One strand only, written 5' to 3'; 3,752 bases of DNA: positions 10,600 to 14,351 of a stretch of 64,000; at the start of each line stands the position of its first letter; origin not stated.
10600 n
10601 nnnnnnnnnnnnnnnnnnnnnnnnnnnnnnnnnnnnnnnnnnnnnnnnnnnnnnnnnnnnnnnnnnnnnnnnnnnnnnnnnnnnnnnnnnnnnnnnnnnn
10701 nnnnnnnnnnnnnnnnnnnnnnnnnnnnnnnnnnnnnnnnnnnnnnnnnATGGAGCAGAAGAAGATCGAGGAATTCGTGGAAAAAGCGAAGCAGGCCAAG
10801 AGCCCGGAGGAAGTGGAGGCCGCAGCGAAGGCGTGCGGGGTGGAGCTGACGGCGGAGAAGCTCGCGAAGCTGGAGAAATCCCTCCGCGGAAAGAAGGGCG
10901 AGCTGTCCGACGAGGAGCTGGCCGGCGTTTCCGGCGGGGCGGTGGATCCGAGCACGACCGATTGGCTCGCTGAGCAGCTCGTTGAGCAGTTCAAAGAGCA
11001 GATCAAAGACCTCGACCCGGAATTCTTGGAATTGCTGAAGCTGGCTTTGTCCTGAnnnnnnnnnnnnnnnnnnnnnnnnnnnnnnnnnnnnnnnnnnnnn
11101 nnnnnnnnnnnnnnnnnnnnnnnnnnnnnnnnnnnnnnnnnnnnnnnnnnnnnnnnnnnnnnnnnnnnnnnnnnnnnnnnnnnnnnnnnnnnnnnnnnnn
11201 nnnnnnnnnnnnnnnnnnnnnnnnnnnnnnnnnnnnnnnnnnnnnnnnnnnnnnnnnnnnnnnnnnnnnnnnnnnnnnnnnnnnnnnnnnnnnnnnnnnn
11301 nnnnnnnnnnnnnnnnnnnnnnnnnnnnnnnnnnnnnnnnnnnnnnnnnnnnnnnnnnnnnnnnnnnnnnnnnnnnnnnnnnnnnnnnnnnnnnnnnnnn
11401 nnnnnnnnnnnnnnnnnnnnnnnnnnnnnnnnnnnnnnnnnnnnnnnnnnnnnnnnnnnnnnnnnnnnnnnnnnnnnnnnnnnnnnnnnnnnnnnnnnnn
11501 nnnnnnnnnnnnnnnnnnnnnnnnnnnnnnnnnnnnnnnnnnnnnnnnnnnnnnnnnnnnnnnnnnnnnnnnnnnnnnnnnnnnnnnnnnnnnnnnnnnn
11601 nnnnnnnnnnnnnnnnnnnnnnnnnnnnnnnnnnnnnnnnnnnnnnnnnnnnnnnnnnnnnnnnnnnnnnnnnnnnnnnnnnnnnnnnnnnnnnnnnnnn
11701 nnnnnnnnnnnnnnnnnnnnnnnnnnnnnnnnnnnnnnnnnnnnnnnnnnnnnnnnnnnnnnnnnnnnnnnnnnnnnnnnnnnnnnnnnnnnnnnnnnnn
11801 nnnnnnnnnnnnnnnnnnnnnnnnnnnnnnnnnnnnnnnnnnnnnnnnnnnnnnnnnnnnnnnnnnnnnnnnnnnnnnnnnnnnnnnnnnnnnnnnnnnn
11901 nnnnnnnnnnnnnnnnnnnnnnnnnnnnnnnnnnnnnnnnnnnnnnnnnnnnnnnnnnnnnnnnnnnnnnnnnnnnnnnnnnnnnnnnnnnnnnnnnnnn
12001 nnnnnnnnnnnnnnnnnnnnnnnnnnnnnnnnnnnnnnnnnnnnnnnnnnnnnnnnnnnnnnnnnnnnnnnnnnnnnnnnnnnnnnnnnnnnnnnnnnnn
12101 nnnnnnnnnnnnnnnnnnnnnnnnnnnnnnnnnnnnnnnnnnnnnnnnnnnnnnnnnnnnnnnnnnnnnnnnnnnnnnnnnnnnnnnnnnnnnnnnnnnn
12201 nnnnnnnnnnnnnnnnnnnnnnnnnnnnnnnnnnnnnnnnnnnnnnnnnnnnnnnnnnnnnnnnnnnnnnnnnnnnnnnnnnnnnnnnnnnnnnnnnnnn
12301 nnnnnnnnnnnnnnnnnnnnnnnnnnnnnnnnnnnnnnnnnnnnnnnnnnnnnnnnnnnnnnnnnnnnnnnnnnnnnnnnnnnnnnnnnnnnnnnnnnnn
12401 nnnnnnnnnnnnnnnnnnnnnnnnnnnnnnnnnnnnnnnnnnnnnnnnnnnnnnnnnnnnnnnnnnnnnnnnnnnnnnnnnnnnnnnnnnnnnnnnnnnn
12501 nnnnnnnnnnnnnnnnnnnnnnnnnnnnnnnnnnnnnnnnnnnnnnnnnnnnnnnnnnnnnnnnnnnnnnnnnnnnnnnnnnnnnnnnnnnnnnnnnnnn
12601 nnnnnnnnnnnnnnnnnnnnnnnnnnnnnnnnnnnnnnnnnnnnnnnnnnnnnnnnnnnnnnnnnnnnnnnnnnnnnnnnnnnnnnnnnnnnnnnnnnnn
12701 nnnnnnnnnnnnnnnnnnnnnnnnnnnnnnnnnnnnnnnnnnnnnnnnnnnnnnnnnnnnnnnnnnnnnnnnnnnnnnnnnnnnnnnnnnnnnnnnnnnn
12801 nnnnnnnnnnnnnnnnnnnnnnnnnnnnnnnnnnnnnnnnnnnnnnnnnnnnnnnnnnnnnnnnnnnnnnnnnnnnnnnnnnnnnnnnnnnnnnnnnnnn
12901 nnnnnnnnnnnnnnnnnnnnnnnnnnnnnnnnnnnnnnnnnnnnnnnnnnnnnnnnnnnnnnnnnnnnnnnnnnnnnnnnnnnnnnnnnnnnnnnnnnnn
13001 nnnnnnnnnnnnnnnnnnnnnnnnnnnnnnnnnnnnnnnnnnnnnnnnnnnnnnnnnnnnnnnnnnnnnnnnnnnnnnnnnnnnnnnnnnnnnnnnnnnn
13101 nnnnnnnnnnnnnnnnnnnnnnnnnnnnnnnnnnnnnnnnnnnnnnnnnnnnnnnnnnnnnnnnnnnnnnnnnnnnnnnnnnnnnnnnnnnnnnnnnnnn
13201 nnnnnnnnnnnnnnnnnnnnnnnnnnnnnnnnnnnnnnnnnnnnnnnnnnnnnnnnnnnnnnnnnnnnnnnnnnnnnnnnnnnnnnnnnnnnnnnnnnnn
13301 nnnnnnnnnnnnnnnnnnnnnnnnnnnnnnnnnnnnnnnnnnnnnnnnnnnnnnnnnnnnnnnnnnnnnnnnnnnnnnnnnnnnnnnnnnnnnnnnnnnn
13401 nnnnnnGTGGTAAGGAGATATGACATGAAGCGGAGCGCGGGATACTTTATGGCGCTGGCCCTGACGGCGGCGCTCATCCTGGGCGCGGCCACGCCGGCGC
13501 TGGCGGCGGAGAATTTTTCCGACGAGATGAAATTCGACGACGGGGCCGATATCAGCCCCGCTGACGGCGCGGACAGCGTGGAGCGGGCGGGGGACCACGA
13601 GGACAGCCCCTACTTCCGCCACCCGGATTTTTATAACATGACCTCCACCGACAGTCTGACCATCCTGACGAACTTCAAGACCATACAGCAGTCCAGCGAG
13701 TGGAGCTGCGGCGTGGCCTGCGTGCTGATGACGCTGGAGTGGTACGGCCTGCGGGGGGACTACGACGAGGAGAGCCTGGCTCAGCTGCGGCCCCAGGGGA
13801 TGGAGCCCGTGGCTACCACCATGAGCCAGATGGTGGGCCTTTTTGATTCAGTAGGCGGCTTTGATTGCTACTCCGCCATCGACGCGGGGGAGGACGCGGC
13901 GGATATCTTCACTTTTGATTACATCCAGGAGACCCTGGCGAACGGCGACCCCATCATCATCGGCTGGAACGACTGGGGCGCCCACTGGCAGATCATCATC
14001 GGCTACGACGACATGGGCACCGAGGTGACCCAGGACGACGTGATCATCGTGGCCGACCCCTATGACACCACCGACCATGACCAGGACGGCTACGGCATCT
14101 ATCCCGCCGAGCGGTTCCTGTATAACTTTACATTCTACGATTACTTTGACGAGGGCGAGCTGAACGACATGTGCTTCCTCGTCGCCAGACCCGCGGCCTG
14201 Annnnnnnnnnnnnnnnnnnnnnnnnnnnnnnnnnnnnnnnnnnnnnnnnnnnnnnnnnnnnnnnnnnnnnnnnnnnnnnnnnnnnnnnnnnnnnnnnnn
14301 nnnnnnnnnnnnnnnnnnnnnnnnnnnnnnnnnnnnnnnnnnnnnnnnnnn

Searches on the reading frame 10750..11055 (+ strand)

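Call 7: search_protein_families(library=pfam, proteins=[window:10750-11055:+], max_evalue=0.01)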
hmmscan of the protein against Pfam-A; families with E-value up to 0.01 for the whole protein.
window:10750-11055:+ (101 aa): 0 families

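Call 75: search_protein_families(library=ncbifam, proteins=[window:10750-11055:+], max_evalue=0.01)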
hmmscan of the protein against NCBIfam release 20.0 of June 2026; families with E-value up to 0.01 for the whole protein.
window:10750-11055:+ (101 aa): 2 families
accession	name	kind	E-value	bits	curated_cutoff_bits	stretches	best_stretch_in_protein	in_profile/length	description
TIGR03798.1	leader_Nif11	subfamily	4e-08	33.4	32.3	1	7-63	17-68/68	Nif11-like leader peptide family RiPP precursor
NF038399.1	NH_RiPP_Os17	domain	0.0022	18.1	40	0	22-43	24-45/63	Os1348 family NHLP clan protein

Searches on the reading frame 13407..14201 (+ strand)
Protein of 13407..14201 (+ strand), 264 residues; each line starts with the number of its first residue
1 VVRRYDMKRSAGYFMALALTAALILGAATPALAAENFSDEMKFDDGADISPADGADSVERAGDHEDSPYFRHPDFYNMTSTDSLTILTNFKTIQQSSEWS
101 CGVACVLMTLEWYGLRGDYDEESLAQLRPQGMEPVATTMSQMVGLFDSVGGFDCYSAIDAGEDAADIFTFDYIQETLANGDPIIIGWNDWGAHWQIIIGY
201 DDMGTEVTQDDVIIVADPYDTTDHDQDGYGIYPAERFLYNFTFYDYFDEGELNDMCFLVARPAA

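Call 7: search_protein_families(library=pfam, proteins=[window:13407-14201:+], max_evalue=0.01)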
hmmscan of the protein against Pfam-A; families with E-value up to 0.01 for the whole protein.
window:13407-14201:+ (264 aa): 4 families
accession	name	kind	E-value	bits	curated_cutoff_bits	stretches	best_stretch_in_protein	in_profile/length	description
PF13529.12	Peptidase_C39_2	-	7.5e-06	27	24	1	89-219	2-143/143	Peptidase_C39 like family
PF12385.14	Peptidase_C70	-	3.6e-05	24.1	19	1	85-220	6-125/141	Papain-like cysteine protease AvrRpt2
PF09778.15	Guanylate_cyc_2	-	7.4e-05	22.6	28.1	1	92-116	3-27/212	Guanylylate cyclase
PF03412.21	Peptidase_C39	-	0.00047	20.4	22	1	90-154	2-61/133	Peptidase C39 family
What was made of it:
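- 13425..14201 (+): Sec-secreted papain-like peptidase (Peptidase_C39_2), a neighbour gene. Its signal-peptide DNA is about 88% identical to that of the 420-aa Sel1 gene. Pfam PF13529 E 7.5e-6 (call 7).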

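Call 35: find_homologous_proteins(query=window:13407-14201:+, max_evalue=0.00001)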
Query window:13407-14201:+ (264 aa): 1158 proteins with E <= 0.00001 among 2658 candidates; the best 120 are listed.
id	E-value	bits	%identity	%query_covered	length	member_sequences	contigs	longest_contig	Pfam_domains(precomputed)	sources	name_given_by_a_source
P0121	2.2e-168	576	97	98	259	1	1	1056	PF13529.14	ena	-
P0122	1.8e-167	573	96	98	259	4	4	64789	PF12385.15,PF13529.14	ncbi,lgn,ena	-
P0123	2.1e-160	550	92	97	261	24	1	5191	PF13529.14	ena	-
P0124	7.0e-152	522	93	87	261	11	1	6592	PF13529.14,PF09778.16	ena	-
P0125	4.7e-128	444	80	86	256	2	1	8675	PF12385.15,PF13529.14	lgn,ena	-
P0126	1.2e-127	443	74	98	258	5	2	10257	PF12385.15,PF13529.14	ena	-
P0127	3.1e-127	441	74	98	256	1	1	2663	PF12385.15,PF13529.14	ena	-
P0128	5.7e-127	441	71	97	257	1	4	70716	PF12385.15,PF13529.14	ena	-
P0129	6.3e-127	440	75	98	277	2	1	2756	PF12385.15,PF13529.14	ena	-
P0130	6.8e-127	440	73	97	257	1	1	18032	PF12385.15,PF13529.14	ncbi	-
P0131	8.1e-127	440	74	98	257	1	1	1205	PF12385.15,PF13529.14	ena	-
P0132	8.3e-127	440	71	97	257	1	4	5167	PF12385.15,PF13529.14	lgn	-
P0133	8.6e-127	440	74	98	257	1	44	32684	PF12385.15,PF13529.14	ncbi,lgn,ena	-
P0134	1.1e-126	440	74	98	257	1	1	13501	PF12385.15,PF13529.14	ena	-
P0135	1.3e-126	439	74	98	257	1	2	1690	PF12385.15,PF13529.14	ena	-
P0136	1.5e-126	439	74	98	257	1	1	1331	PF12385.15,PF13529.14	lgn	-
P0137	1.9e-126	439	74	98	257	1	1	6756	PF12385.15,PF13529.14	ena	-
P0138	2.0e-126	439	74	98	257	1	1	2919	PF12385.15,PF13529.14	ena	-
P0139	3.6e-126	438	74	98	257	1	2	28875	PF12385.15,PF13529.14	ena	-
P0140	4.3e-126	438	74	98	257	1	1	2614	PF12385.15,PF13529.14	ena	-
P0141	4.4e-126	438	74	98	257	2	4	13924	PF12385.15,PF13529.14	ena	-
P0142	4.6e-126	438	74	98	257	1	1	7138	PF12385.15,PF13529.14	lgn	-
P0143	5.2e-126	437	74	98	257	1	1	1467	PF12385.15,PF13529.14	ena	-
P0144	5.5e-126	437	71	99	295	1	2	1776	PF12385.15,PF13529.14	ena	-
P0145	7.4e-126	437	74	98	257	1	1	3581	PF12385.15,PF13529.14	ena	-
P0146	7.5e-126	437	79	86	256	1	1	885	PF12385.15,PF13529.14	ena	-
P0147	7.7e-126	437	74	98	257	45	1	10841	PF12385.15,PF13529.14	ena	-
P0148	8.9e-126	437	79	89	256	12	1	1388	PF12385.15,PF13529.14,PF09778.16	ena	-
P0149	9.0e-126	437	74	98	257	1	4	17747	PF12385.15,PF13529.14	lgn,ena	-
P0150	1.0e-125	436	74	98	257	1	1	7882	PF12385.15,PF13529.14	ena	-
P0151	1.0e-125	436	74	98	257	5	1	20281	PF12385.15,PF13529.14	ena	-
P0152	1.1e-125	436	74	98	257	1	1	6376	PF12385.15,PF13529.14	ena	-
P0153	1.1e-125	436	74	97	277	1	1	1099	PF12385.15,PF13529.14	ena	-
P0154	1.3e-125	436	74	98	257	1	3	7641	PF12385.15,PF13529.14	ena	-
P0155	1.9e-125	435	74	98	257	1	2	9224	PF12385.15,PF13529.14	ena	-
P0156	2.0e-125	435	74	98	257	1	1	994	PF12385.15,PF13529.14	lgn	-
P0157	2.1e-125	435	74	98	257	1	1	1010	PF12385.15,PF13529.14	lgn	-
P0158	2.4e-125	435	73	98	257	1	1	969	PF12385.15,PF13529.14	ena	-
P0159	4.0e-125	434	74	98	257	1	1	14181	PF12385.15,PF13529.14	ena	-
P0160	4.6e-125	434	71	97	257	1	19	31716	PF12385.15,PF13529.14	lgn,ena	-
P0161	5.8e-125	434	77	95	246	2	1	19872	PF12385.15,PF13529.14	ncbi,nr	ncbi:MAG: papain-like cysteine protease family protein [Clostridia bacterium]|nr:papain-like cystein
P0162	5.9e-125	434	73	98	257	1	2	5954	PF12385.15,PF13529.14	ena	-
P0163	6.4e-125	434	71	97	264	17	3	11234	PF12385.15,PF13529.14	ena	-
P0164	1.0e-124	433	73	97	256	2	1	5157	PF12385.15,PF13529.14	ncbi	-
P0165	1.7e-124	432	73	98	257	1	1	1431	PF12385.15,PF13529.14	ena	-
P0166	1.7e-124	432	76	90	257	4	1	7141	PF12385.15,PF13529.14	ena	-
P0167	2.8e-124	432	73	98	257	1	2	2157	PF12385.15,PF13529.14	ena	-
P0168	3.9e-124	431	75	95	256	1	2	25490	PF12385.15,PF13529.14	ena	-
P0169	4.0e-124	431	77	90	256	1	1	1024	PF12385.15,PF13529.14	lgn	-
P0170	4.1e-124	431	73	98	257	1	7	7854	PF12385.15,PF13529.14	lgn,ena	-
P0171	4.4e-124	431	73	98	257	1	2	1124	PF12385.15,PF13529.14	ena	-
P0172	6.2e-124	431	73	94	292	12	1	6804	PF12385.15,PF13529.14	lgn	-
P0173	7.8e-124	430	73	98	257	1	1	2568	PF12385.15,PF13529.14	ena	-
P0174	9.0e-124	430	73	98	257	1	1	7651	PF12385.15,PF13529.14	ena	-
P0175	9.0e-124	430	73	98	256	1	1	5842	PF12385.15,PF13529.14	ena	-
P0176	9.8e-124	430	76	88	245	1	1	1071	PF12385.15,PF13529.14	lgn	-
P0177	2.1e-123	429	73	98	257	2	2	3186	PF12385.15,PF13529.14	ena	-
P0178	2.1e-123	429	73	98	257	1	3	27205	PF12385.15,PF13529.14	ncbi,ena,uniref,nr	ncbi:MAG TPA: C39 family peptidase [Candidatus Alectryocaccomicrobium excrementavium]|uniref:C39 fam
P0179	2.5e-123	429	74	95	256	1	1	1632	PF12385.15,PF13529.14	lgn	-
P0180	2.8e-123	428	73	98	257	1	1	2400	PF12385.15,PF13529.14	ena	-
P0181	2.8e-123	428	72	98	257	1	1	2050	PF12385.15,PF13529.14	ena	-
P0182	2.8e-123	428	77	89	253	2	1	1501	PF12385.15,PF13529.14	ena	-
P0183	3.3e-123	428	72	98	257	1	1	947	PF12385.15,PF13529.14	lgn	-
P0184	3.5e-123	428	72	98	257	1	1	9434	PF12385.15,PF13529.14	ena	-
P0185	3.5e-123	428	72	98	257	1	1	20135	PF12385.15,PF13529.14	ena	-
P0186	4.8e-123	428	72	98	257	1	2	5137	PF12385.15,PF13529.14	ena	-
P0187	5.1e-123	428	77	90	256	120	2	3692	PF12385.15,PF13529.14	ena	-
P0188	5.4e-123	427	75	95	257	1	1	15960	PF12385.15,PF13529.14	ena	-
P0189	5.8e-123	427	72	98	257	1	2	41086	PF12385.15,PF13529.14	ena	-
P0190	6.7e-123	427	72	98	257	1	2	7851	PF12385.15,PF13529.14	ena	-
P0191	8.1e-123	427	72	98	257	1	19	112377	PF12385.15,PF13529.14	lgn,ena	-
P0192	1.1e-122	426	74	95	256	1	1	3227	PF12385.15,PF13529.14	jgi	-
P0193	1.1e-122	426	72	98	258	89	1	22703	PF13529.14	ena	-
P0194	1.3e-122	426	70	98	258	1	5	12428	PF12385.15,PF13529.14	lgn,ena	-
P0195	1.4e-122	426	72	98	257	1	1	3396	PF12385.15,PF13529.14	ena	-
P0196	1.4e-122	426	72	98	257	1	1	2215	PF12385.15,PF13529.14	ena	-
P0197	1.7e-122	426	75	95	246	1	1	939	PF12385.15,PF13529.14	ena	-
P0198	2.1e-122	426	71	98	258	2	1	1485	PF12385.15,PF13529.14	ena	-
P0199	2.5e-122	425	71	97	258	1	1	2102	PF12385.15,PF13529.14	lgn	-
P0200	2.6e-122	425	72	98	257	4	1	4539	PF12385.15,PF13529.14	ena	-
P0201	2.8e-122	425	78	89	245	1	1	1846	PF12385.15,PF13529.14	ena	-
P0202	3.7e-122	425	71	98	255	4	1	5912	PF12385.15,PF13529.14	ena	-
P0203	4.2e-122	425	72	97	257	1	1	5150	PF12385.15,PF13529.14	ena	-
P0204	5.1e-122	424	72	98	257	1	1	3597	PF12385.15,PF13529.14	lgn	-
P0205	7.0e-122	424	72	98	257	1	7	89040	PF12385.15,PF13529.14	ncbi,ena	-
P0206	8.3e-122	424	70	98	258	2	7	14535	PF12385.15,PF13529.14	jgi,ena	-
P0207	8.6e-122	424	71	98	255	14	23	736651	PF12385.15,PF13529.14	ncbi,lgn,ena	-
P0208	9.5e-122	423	71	98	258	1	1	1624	PF13529.14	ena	-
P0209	9.5e-122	423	71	98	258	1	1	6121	PF13529.14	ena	-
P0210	9.7e-122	423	71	97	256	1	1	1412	PF12385.15,PF13529.14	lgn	-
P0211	1.4e-121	423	71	98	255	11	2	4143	PF12385.15,PF13529.14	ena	-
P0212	1.5e-121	423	71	98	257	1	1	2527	PF12385.15,PF13529.14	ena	-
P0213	1.9e-121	422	69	97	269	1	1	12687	PF12385.15,PF13529.14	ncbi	-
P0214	2.1e-121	422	71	98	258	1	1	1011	PF13529.14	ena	-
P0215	2.5e-121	422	70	98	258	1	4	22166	PF12385.15,PF13529.14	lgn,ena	-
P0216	2.6e-121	422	72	98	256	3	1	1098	PF12385.15,PF13529.14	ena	-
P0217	2.7e-121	422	70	98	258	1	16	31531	PF13529.14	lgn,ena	-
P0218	2.9e-121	422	77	87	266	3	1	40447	PF12385.15,PF13529.14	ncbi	ncbi:MAG: papain-like cysteine protease family protein [Aristaeellaceae bacterium]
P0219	2.9e-121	422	70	98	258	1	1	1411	PF12385.15,PF13529.14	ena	-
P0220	3.0e-121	422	70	98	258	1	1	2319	PF12385.15,PF13529.14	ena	-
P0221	3.8e-121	421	70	98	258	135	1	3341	PF12385.15,PF13529.14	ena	-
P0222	4.4e-121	421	75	95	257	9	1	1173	PF12385.15,PF13529.14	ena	-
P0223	5.0e-121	421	70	98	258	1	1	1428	PF12385.15,PF13529.14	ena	-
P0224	6.5e-121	421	77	87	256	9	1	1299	PF12385.15,PF13529.14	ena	-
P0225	6.8e-121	421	76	88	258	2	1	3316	PF12385.15,PF13529.14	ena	-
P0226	8.3e-121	420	70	98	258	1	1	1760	PF12385.15,PF13529.14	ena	-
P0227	1.0e-120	420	76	88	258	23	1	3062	PF13529.14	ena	-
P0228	1.8e-120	419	76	89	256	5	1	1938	PF12385.15,PF13529.14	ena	-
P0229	1.8e-120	419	74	93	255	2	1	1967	PF12385.15,PF13529.14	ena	-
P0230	1.9e-120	419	70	98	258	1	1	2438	PF12385.15,PF13529.14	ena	-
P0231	4.3e-120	418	70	98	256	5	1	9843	PF12385.15,PF13529.14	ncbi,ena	-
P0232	4.5e-120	418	75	89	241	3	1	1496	PF12385.15,PF13529.14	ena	-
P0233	6.2e-120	417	70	98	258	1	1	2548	PF13529.14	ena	-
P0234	6.4e-120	417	70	98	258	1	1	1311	PF13529.14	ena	-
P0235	7.1e-120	417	69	98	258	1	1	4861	PF12385.15,PF13529.14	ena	-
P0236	7.6e-120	417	71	97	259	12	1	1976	PF12385.15,PF13529.14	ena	-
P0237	8.2e-120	417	70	98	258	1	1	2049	PF12385.15,PF13529.14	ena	-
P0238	8.6e-120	417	69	98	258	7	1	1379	PF12385.15,PF13529.14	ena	-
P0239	1.3e-119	416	70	98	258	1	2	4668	PF13529.14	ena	-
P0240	1.6e-119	416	70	98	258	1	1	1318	PF12385.15,PF13529.14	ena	-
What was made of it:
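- Tried and rejected: It has more than 1100 homologs (call 35).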

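Call 36: find_encoding_contigs(protein=P0207, flank=10000, max_places=3)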
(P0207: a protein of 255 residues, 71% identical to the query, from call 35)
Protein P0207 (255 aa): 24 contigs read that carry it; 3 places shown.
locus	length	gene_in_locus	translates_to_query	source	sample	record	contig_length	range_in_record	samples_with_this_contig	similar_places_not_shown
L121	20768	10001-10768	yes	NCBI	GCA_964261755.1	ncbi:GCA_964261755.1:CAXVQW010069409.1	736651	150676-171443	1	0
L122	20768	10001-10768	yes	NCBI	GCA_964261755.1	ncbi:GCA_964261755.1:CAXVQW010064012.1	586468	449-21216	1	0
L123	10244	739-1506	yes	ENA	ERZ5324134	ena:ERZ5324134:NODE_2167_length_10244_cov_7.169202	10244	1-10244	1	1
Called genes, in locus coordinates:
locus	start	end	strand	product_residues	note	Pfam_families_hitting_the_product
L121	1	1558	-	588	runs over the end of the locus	PF00664:ABC_membrane, PF00005:ABC_tran, PF09818:ABC_ATPase (faint), PF02463:SMC_N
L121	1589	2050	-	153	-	PF00005:ABC_tran, PF13304:AAA_21 (weak), PF02463:SMC_N (weak)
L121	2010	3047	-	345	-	PF13191:AAA_16 (faint), PF13476:AAA_23 (faint), PF00005:ABC_tran, PF00931:NB-ARC (faint), PF02463:SMC_N (faint), PF20720:nSTAND3 (faint), PF13238:AAA_18 (faint), PF00005:ABC_tran, +2 more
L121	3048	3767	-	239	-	PF02361:CbiQ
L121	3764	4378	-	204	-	PF09605:Trep_Strep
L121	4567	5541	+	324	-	PF12833:HTH_18, PF00165:HTH_AraC (weak)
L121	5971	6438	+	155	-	-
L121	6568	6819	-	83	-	-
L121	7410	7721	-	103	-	PF20648:DUF6809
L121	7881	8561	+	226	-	-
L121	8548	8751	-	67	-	-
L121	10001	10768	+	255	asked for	PF12385:Peptidase_C70 (weak), PF13529:Peptidase_C39_2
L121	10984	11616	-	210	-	PF00005:ABC_tran, PF13304:AAA_21 (faint)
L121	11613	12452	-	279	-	-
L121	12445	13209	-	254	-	-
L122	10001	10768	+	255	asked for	PF12385:Peptidase_C70 (weak), PF13529:Peptidase_C39_2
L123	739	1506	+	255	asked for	PF12385:Peptidase_C70 (weak), PF13529:Peptidase_C39_2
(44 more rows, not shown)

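Call 37: find_encoding_contigs(protein=P0218, flank=10000, max_places=2)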
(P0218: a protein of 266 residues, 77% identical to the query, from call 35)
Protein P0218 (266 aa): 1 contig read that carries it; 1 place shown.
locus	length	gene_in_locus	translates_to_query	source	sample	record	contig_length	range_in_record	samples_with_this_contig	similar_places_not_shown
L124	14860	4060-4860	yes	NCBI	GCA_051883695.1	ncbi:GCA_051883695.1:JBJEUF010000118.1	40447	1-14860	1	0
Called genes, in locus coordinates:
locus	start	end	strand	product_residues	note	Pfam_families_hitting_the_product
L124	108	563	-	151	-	-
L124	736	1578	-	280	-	-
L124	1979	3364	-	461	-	PF28494:GlyRS_ins_1 (weak), PF00587:tRNA-synt_2b, PF03129:HGTP_anticodon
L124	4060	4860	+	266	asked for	PF12385:Peptidase_C70 (weak), PF13529:Peptidase_C39_2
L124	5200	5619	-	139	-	-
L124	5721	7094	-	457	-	PF01546:Peptidase_M20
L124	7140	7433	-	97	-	-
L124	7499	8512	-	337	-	PF06144:DNA_pol3_delta, PF21694:DNA_pol3_delta_C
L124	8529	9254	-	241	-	PF23023:Anti-Pycsar_Apyc1 (faint), PF00753:Lactamase_B, PF12706:Lactamase_B_2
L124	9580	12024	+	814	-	PF06165:GH94_b-supersand, PF17167:Glyco_hydro_94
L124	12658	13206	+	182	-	PF02482:Ribosomal_S30AE, PF16321:Ribosom_S30AE_C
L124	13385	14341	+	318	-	PF22847:Glyco_hydro_43_rel, PF04616:Glyco_hydro_43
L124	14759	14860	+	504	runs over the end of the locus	PF01235:Na_Ala_symp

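Call 38: find_encoding_contigs(protein=P0178, flank=10000, max_places=2)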
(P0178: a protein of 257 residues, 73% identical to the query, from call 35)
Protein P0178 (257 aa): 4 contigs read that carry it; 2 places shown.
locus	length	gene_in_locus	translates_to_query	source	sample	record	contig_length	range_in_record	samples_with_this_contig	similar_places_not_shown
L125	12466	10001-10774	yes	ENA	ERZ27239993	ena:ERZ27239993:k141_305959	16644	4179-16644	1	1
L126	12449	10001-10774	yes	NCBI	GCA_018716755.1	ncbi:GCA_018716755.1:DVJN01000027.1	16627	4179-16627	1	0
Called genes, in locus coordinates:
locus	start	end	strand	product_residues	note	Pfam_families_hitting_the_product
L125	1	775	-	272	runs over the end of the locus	PF00005:ABC_tran, PF02463:SMC_N, PF13304:AAA_21 (faint)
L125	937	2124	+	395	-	PF00162:PGK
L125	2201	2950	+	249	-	PF00121:TIM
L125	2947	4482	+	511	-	PF01676:Metalloenzyme, PF06415:iPGM_N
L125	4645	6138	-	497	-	PF00370:FGGY_N, PF02782:FGGY_C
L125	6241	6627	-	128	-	PF02699:YajC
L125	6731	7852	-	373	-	PF01702:TGT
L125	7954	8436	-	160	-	-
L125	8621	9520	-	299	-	PF02311:AraC_binding (weak), PF00165:HTH_AraC (weak), PF12833:HTH_18, PF00165:HTH_AraC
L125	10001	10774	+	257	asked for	PF12385:Peptidase_C70 (weak), PF13529:Peptidase_C39_2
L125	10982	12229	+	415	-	PF01408:GFO_IDH_MocA (weak), PF21252:Glyco_hydro_109_C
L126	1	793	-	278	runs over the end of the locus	PF00005:ABC_tran, PF02463:SMC_N, PF13304:AAA_21 (faint)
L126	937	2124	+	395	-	PF00162:PGK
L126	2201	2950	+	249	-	PF00121:TIM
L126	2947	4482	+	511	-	PF01676:Metalloenzyme, PF06415:iPGM_N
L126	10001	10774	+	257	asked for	PF12385:Peptidase_C70 (weak), PF13529:Peptidase_C39_2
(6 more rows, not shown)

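Call 75: search_protein_families(library=ncbifam, proteins=[window:13425-14201:+], max_evalue=0.01)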
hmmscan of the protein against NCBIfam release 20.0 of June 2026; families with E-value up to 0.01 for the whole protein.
window:13425-14201:+ (258 aa): 0 families

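Call 76: search_protein_families(library=padloc, proteins=[window:13425-14201:+], max_evalue=0.001)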
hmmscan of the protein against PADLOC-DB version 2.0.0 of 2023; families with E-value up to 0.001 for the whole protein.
window:13425-14201:+ (258 aa): 0 families

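Call 100: search_solved_structures(query=window:13425-14201:+, max_evalue=1, show_alignments=1)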
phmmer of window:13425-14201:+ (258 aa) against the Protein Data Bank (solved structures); distinct sequences matched with E-value up to 1: 0.
